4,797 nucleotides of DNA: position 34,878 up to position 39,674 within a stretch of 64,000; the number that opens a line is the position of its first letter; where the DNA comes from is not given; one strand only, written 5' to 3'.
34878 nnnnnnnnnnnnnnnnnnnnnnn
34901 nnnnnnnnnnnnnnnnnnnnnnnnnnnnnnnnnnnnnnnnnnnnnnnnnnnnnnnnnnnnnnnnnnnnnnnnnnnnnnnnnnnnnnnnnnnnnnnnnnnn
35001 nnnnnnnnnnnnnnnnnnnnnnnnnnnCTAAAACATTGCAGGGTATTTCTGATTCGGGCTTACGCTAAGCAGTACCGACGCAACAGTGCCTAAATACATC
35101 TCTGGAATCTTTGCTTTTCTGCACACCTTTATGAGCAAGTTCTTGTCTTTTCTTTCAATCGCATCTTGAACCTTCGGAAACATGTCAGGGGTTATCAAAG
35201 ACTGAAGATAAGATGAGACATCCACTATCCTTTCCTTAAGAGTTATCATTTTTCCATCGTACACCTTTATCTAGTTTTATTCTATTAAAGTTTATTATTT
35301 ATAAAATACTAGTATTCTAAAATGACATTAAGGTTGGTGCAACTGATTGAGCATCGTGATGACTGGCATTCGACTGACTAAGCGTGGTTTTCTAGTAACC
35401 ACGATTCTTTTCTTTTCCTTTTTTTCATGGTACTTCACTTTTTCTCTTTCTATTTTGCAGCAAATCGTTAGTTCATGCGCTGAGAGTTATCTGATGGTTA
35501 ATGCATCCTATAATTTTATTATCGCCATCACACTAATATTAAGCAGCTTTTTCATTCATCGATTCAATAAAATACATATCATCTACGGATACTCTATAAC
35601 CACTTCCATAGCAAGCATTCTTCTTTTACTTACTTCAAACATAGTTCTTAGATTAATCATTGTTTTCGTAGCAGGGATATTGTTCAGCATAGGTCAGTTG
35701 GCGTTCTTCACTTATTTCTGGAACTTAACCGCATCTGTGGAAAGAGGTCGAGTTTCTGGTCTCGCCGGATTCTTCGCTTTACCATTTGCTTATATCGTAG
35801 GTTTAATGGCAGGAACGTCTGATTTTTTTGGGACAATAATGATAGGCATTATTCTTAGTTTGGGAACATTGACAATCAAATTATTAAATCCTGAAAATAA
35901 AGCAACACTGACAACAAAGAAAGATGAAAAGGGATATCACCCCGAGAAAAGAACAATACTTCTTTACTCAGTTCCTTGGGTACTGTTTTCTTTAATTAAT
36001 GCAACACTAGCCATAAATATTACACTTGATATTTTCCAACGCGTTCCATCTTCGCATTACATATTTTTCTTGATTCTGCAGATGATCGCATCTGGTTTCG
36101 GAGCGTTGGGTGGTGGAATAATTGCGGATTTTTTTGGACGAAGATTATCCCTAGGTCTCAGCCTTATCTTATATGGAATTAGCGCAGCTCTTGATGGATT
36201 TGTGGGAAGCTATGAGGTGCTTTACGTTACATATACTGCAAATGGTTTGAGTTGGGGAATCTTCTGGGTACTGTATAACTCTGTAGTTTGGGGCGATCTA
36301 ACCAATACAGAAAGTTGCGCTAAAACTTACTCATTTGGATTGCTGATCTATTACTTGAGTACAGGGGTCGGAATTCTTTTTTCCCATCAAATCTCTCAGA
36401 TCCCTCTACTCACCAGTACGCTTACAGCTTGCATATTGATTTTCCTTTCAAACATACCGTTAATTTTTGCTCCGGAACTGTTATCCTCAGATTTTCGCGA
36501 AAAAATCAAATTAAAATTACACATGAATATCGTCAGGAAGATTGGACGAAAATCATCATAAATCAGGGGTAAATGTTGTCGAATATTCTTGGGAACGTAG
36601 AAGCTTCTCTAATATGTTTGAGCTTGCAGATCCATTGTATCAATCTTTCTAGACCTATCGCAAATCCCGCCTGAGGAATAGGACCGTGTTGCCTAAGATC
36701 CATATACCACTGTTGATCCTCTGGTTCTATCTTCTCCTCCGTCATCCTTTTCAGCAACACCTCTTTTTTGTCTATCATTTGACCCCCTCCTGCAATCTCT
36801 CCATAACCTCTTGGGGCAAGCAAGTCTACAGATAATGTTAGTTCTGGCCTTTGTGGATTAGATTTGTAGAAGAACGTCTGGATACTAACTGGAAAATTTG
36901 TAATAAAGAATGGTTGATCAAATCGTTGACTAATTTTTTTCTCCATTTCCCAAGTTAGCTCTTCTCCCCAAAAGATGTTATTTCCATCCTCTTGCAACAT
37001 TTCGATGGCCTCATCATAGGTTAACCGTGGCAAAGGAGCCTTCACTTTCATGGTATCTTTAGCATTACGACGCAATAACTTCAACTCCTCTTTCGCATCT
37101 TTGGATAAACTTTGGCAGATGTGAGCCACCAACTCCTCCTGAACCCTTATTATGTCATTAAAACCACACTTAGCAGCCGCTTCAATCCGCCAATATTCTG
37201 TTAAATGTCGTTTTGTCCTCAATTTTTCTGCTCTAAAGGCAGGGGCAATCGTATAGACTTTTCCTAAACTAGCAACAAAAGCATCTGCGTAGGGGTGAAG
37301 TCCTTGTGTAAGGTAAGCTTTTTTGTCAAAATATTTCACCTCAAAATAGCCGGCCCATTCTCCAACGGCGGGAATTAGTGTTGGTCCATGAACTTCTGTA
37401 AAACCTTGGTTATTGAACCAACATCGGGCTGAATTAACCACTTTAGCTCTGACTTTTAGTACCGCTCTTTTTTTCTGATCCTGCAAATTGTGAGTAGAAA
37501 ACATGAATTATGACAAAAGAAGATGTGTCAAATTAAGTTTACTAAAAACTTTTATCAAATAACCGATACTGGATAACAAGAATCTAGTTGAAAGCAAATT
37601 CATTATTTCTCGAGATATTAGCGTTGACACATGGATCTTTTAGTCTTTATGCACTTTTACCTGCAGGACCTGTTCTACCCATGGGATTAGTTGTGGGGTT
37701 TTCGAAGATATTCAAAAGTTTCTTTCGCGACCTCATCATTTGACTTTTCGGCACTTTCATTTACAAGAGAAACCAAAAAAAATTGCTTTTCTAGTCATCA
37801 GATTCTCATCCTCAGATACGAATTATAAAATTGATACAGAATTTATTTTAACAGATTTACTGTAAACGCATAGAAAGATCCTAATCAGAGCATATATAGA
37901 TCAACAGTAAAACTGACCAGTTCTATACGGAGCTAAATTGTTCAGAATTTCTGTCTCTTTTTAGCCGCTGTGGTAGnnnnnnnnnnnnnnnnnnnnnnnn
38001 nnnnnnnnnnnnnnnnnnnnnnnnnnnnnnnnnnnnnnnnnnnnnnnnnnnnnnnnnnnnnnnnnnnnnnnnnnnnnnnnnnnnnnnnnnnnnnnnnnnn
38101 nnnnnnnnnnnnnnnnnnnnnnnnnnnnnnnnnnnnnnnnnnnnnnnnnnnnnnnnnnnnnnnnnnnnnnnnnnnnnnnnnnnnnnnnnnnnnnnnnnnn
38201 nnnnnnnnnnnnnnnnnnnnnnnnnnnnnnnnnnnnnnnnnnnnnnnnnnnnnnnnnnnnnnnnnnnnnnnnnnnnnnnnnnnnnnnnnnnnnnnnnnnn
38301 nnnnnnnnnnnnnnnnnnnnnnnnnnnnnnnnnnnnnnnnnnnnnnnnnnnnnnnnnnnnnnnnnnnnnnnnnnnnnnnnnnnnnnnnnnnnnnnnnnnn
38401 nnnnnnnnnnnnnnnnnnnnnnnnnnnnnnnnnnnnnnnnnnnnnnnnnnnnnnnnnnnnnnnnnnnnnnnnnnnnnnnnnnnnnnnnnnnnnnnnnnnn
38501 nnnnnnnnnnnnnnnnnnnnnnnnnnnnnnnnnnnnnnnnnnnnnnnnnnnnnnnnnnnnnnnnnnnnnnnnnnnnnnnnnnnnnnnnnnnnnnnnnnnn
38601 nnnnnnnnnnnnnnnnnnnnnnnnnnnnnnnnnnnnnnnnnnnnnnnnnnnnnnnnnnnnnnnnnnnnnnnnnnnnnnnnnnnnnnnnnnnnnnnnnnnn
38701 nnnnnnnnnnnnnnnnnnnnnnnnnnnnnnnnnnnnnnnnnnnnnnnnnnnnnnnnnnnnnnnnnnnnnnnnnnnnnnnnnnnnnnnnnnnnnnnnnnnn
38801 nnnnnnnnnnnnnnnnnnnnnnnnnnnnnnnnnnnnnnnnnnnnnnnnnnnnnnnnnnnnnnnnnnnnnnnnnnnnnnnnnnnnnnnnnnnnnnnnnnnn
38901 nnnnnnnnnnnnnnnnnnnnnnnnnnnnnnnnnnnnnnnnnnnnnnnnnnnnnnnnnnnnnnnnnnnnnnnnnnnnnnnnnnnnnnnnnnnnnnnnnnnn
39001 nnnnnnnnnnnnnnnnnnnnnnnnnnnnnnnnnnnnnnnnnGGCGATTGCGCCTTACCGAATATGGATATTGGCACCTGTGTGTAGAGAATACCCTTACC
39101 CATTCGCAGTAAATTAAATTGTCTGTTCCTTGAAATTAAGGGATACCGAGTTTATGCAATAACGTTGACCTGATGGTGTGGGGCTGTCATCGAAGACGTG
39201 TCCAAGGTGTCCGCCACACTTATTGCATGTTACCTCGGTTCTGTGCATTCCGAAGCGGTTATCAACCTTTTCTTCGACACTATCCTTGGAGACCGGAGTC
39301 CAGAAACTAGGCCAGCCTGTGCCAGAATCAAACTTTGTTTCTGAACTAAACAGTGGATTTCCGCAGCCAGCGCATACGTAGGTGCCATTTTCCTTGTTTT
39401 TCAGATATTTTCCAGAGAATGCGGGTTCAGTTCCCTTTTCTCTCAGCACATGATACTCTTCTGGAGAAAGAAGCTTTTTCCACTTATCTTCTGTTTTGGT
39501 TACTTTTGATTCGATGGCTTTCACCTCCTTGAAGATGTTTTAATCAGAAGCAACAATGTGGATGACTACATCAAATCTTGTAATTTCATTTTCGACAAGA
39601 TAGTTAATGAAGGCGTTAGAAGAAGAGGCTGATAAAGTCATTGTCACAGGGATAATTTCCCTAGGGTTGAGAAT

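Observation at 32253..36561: Accessory locus 1: wHTH-ParA-like-PadR operon divergent from a PPS-like / small Nif11-like / MFS trio, with a second copy 20 kb away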

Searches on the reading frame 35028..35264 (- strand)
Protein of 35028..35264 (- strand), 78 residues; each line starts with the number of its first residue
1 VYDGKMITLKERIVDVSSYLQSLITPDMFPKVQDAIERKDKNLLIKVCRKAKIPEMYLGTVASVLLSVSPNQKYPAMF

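Call 3: search_protein_families(library=pfam, proteins=[window:35028-35264:-], max_evalue=0.1)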
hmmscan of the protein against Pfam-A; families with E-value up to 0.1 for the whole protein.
window:35028-35264:- (78 aa): 0 families

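Call 15: search_protein_families(library=ncbifam, proteins=[window:35028-35264:-], max_evalue=0.01)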
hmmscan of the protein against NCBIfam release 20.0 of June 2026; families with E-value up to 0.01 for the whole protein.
window:35028-35264:- (78 aa): 0 families

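Call 18: find_homologous_proteins(query=window:35031-35249:-, max_evalue=0.01)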
Query seq(73 aa) (73 aa): 101 proteins with E <= 0.01 among 101 candidates.
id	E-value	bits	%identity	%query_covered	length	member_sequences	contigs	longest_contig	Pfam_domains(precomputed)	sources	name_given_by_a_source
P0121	4.2e-39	148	100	100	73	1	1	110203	-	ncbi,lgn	-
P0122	3.4e-35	136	89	100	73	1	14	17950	-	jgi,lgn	-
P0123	1.9e-34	134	89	99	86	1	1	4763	-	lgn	-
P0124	4.6e-32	126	83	99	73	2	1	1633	-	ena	-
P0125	5.6e-32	126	85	99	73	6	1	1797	-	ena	-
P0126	6.7e-32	126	81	100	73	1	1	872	-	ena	-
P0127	2.6e-31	124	82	100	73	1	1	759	-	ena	-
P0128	1.1e-30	122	79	100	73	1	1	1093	-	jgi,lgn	-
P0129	6.3e-30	119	78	100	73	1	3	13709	-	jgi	jgi:hypothetical protein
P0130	6.5e-30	119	79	100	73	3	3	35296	-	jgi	jgi:hypothetical protein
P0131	8.2e-30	119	79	100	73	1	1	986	-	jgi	jgi:hypothetical protein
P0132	1.1e-29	119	81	100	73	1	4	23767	-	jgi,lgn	-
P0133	1.4e-29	118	81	100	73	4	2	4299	-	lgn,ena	-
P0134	1.4e-29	118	79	99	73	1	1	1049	-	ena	-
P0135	1.6e-29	118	79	100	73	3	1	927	-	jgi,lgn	-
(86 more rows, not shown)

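Call 37: search_protein_families(library=pfam, alignment_id=A3, max_evalue=10)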
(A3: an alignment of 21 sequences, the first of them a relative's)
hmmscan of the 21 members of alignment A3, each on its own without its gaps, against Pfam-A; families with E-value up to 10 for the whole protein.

A. member 1, P0121 (73 aa): 1 family
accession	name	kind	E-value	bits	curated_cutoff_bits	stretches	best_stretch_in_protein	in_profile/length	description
PF25669.1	SMP_MUG190-like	-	0.09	12.7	35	1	15-63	13-61/232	MUG190-like SMP domain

B. families by the number of members that match (of 21 scanned): 4 families
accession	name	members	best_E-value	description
PF04253.20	TFR_dimer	4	0.096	Transferrin receptor-like dimerisation domain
PF25669.1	SMP_MUG190-like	1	0.09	MUG190-like SMP domain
PF10652.14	DUF2480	1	0.12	Protein of unknown function (DUF2480)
PF24753.1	DUF7698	1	0.17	Domain of unknown function (DUF7698)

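Call 49: predict_structure(alignment_id=A5)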
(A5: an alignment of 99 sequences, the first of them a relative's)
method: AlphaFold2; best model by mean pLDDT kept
length: 73 residues; sequences in the alignment: 99
mean_pLDDT: 85.3   pTM: 0.65
mean pLDDT of the five models: 85.3, 85.3, 83.6, 80.7, 79.2
residues with pLDDT >= 90: 40; 70-90: 23; 50-70: 8; < 50: 2
segments of 3 or more residues with pLDDT < 50: none
pLDDT, mean of each block of 10 residues (from residue 1): 88 92 91 90 91 89 65 54
secondary structure, 60 per line:
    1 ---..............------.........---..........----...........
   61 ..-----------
elements in order: H4-17 H24-32 H36-45 H50-62

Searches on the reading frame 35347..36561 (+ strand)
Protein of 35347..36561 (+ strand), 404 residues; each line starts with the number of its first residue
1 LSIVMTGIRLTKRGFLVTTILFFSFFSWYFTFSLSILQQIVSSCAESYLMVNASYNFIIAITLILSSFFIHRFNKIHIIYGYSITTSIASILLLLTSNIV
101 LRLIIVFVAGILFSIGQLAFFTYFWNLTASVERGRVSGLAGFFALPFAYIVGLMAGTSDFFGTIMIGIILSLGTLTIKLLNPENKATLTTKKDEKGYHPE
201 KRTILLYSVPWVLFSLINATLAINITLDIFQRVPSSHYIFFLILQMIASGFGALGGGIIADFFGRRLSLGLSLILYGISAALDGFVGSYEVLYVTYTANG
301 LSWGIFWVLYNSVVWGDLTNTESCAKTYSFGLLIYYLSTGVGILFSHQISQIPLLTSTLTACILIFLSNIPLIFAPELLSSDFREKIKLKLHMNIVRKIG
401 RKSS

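Call 3: search_protein_families(library=pfam, proteins=[window:35347-36561:+], max_evalue=0.1)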
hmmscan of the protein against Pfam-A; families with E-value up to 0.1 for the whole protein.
window:35347-36561:+ (404 aa): 1 family
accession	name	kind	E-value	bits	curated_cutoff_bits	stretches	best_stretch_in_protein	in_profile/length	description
PF07690.21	MFS_1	-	4.6e-06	26.2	33.4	2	218-374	16-173/347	Major Facilitator Superfamily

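Call 15: search_protein_families(library=ncbifam, proteins=[window:35347-36561:+], max_evalue=0.01)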
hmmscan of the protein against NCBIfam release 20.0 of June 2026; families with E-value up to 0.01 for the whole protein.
window:35347-36561:+ (404 aa): 4 families
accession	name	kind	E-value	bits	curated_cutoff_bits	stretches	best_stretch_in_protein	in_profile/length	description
NF000031.1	MFS_efflux_LmrA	exception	0.0014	17.4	850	1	249-373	79-196/484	lincomycin efflux MFS transporter Lmr(A)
TIGR00880.1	2_A_01_02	superfamily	0.0026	17.9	131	1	251-352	9-113/141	multidrug resistance protein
TIGR00898.1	2A0119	subfamily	0.008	15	550.75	1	251-308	141-198/506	cation transport protein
TIGR00895.1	2A0115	subfamily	0.0099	14.8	418.55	0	250-302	66-118/398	aromatic acid/H+ symport family MFS transporter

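Call 85: search_protein_families(library=padloc, proteins=[window:35347-36561:+], max_evalue=0.001)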
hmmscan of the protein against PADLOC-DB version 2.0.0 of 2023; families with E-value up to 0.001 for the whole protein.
window:35347-36561:+ (404 aa): 0 families

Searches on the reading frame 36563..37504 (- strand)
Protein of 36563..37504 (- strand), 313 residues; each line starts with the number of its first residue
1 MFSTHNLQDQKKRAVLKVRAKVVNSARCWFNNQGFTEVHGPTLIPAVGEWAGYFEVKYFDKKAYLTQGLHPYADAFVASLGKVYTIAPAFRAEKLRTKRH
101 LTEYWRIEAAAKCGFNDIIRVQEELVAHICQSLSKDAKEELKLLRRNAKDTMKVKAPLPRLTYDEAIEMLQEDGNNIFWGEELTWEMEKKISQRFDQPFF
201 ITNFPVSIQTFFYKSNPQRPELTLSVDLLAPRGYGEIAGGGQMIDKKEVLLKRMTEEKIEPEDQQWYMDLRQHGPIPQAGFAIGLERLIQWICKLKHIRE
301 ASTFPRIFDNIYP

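Call 15: search_protein_families(library=ncbifam, proteins=[window:36563-37504:-], max_evalue=0.01)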
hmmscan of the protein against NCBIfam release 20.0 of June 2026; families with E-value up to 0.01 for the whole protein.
window:36563-37504:- (313 aa): 17 families
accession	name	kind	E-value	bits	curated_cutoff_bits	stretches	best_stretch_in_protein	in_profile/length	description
NF003037.0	PRK03932.1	equivalog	4.9e-87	292.7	414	1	8-312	125-450/451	asparagine--tRNA ligase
TIGR00457.1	asnS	equivalog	4.7e-80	269.6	342.6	1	10-312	130-454/455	asparagine--tRNA ligase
NF003483.0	PRK05159.1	equivalog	1.2e-71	241.9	353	1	6-309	127-434/438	aspartate--tRNA(Asn) ligase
TIGR00458.1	aspS_nondisc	equivalog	3.1e-63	214.2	368.4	1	7-306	124-421/428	aspartate--tRNA(Asn) ligase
NF005052.0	PRK06462.1-1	equivalog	4.8e-59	200.2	368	1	2-307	35-346/353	asparagine synthetase A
NF005054.0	PRK06462.1-4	equivalog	8.4e-39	133.5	309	1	4-307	13-311/318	asparagine synthetase A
TIGR00459.1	aspS_bact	equivalog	1.7e-20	72.9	373.85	2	7-175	130-286/586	aspartate--tRNA ligase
NF001756.1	PRK00484.1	subfamily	1.8e-20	73.1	468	1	9-306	162-484/488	lysine--tRNA ligase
TIGR00499.1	lysS_bact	equivalog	2.1e-20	72.8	427.6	1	10-307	166-492/496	lysine--tRNA ligase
NF005055.0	PRK06462.1-5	equivalog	3.4e-20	72.4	389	1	82-309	108-336/341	asparagine synthetase A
NF001750.0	PRK00476.1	equivalog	8.2e-17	60.7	443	2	7-172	135-288/590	aspartate--tRNA ligase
NF005053.0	PRK06462.1-3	equivalog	1.5e-15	57.5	322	1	56-302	12-262/274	asparagine synthetase A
TIGR00462.1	genX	equivalog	1.7e-11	44.1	286.9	1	16-302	1-302/304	EF-P lysine aminoacylase EpmA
NF009101.0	PRK12445.1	subfamily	3.3e-08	32.5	1026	1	9-306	177-500/505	lysine--tRNA ligase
NF009460.0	PRK12820.1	equivalog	7.2e-08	31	1379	2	235-306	514-590/723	bifunctional aspartyl-tRNA synthetase/aspartyl/glutamyl-tRNA amidotransferase subunit C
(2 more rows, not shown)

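Call 16: search_solved_structures(query=window:36563-37504:-, max_evalue=0.001)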
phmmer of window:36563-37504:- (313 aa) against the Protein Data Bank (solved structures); distinct sequences matched with E-value up to 0.001: 58.
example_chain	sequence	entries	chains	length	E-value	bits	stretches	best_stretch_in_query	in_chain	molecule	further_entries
1x54_A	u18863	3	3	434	4.2e-84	285.3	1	7-313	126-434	Asparaginyl-tRNA synthetase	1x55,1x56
5zg8_A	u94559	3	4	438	1.7e-65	224.2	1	9-312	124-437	Asparagine--tRNA ligase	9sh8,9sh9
2xgt_A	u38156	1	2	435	1.3e-51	178.6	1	10-309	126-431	ASPARAGINYL-TRNA SYNTHETASE, CYTOPLASMIC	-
2xti_A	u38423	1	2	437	4.7e-51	176.7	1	10-309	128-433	ASPARAGINYL-TRNA SYNTHETASE, CYTOPLASMIC, PUTATIVE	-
8tc7_A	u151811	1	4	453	3.7e-49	170.5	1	10-309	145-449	Asparagine--tRNA ligase, cytoplasmic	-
5xix_A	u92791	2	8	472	4.1e-49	170.4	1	10-309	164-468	Asparagine--tRNA ligase, cytoplasmic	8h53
8tc8_A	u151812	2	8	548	5.6e-49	169.9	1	10-309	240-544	Asparagine--tRNA ligase, cytoplasmic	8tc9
3m4p_A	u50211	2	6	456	7.2e-47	163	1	10-311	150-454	Asparaginyl-tRNA synthetase, putative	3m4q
3nel_A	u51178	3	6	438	1.9e-46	161.6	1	10-307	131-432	Aspartyl-tRNA synthetase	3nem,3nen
1b8a_A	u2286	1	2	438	2.7e-46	161.1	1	10-307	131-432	PROTEIN (ASPARTYL-TRNA SYNTHETASE)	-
1wyd_A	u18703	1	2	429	6.7e-44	153.2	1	6-307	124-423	hypothetical aspartyl-tRNA synthetase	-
1n9w_A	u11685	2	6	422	2.4e-42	148.2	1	7-307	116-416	aspartyl-tRNA synthetase 2 | Non-discriminating and archaeal-type aspartyl-tRNA synthetase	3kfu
3i7f_A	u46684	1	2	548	1.2e-41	145.8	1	14-306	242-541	Aspartyl-tRNA synthetase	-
1eov_A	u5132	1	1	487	7.8e-41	143.2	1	8-307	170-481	ASPARTYL-TRNA SYNTHETASE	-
1asy_A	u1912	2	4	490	7.9e-41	143.2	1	8-307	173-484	ASPARTYL-tRNA SYNTHETASE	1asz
3p8t_A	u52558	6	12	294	3.4e-16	62.3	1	187-307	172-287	AsnS-like asparaginyl-tRNA synthetase related protein | Archaeal asparagine synthetase A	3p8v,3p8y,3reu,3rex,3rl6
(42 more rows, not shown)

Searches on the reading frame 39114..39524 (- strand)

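Call 53: search_protein_families(library=pfam, proteins=[window:39114-39524:-], max_evalue=0.01)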
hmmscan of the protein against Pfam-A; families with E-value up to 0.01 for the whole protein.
window:39114-39524:- (136 aa): 4 families
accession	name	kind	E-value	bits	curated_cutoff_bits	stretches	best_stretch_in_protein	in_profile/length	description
PF01641.26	SelR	-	1.3e-54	183.5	24.9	1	19-132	1-115/116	SelR domain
PF24046.1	At4g08330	-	1.3e-05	25.6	27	1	91-118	72-99/129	At4g08330 beta-tent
PF03226.21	Yippee-Mis18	-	0.0033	18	26.6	1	83-132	44-91/108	Yippee zinc-binding/DNA-binding /Mis18, centromere assembly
PF22289.1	DmmA-like_C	-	0.0095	16.3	27.4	0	45-59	15-29/44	Dimethylamine monooxygenase subunit DmmA-like, C-terminal domain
